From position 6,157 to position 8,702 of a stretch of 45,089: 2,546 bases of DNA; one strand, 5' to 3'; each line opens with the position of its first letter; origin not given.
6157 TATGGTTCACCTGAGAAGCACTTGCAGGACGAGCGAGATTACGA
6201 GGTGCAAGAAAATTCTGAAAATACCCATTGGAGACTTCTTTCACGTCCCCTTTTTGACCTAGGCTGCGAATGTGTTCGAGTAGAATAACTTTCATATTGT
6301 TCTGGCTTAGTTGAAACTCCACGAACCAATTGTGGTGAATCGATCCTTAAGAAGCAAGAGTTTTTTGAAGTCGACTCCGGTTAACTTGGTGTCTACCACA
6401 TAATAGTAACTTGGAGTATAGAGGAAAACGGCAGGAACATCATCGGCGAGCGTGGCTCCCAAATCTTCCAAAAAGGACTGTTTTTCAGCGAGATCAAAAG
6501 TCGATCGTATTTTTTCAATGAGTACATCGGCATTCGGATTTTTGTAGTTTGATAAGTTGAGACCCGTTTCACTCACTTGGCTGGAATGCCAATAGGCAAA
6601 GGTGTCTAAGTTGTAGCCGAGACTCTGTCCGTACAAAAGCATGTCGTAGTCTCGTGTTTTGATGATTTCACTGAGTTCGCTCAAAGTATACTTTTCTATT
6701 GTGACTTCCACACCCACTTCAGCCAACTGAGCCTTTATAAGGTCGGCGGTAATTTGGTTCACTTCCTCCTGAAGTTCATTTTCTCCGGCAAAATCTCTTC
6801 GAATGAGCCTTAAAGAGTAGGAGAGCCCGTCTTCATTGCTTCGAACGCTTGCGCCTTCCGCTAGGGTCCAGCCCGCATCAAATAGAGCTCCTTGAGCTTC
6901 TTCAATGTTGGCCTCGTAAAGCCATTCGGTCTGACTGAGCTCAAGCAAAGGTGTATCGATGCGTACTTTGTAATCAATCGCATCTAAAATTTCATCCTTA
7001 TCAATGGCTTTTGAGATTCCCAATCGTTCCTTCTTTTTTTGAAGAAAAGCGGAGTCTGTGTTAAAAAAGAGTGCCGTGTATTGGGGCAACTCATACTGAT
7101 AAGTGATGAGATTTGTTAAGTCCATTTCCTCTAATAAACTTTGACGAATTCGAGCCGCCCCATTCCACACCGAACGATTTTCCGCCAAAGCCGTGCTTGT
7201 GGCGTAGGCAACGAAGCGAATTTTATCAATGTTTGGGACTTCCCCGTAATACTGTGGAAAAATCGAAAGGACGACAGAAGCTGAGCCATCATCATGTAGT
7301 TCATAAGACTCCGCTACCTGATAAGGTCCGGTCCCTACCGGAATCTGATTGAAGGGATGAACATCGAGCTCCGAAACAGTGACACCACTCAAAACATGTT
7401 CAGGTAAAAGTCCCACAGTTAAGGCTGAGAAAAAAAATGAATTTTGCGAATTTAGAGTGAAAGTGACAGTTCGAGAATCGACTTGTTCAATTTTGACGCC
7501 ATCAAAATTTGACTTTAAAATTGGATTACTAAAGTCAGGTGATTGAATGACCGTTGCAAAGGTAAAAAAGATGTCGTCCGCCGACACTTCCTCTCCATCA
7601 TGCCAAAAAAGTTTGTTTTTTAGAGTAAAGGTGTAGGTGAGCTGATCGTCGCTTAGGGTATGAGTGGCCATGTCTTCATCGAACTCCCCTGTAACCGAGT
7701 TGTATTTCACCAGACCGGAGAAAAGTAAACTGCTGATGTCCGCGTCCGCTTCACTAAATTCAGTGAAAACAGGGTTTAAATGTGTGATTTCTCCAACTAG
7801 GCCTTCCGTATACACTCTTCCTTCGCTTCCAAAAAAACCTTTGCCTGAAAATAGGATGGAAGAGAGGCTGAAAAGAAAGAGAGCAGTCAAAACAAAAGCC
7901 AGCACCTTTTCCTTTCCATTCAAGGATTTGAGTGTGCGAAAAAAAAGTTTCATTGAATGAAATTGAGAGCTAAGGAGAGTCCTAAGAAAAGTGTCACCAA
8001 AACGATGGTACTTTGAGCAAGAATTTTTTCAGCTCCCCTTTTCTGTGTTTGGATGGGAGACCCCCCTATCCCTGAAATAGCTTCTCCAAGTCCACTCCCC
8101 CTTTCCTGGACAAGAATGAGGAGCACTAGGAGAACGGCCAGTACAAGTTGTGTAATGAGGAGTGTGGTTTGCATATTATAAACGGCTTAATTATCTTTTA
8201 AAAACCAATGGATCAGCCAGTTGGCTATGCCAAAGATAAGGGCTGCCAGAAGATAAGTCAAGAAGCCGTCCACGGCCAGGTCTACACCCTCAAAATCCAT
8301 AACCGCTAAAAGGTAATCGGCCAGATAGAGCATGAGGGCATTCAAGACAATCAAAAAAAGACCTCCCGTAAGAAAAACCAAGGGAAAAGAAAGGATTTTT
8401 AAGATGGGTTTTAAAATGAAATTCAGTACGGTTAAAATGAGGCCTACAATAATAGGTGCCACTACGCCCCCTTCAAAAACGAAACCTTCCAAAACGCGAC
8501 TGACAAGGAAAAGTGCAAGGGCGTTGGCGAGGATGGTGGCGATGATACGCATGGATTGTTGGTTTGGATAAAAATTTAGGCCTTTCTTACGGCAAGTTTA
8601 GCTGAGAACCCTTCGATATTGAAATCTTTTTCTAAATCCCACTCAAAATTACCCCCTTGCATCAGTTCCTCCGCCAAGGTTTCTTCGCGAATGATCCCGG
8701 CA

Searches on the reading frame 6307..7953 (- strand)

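Call 52: search_protein_families(library=pfam, proteins=[window:6307-7953:-], max_evalue=0.001)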
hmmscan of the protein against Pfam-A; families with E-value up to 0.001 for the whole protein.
window:6307-7953:- (548 aa): 1 family
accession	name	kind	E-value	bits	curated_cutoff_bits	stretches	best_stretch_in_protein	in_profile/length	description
PF00496.27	SBP_bac_5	-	1e-48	166.8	32.4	1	93-457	4-360/368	Bacterial extracellular solute-binding proteins, family 5 Middle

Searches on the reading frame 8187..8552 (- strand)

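Call 52: search_protein_families(library=pfam, proteins=[window:8187-8552:-], max_evalue=0.001)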
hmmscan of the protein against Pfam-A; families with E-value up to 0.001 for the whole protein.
window:8187-8552:- (121 aa): 1 family
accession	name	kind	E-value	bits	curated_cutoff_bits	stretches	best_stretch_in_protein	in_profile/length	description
PF04020.18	Phage_holin_4_2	-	4e-23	82.5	28.8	1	1-113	1-105/105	Mycobacterial 4 TMS phage holin, superfamily IV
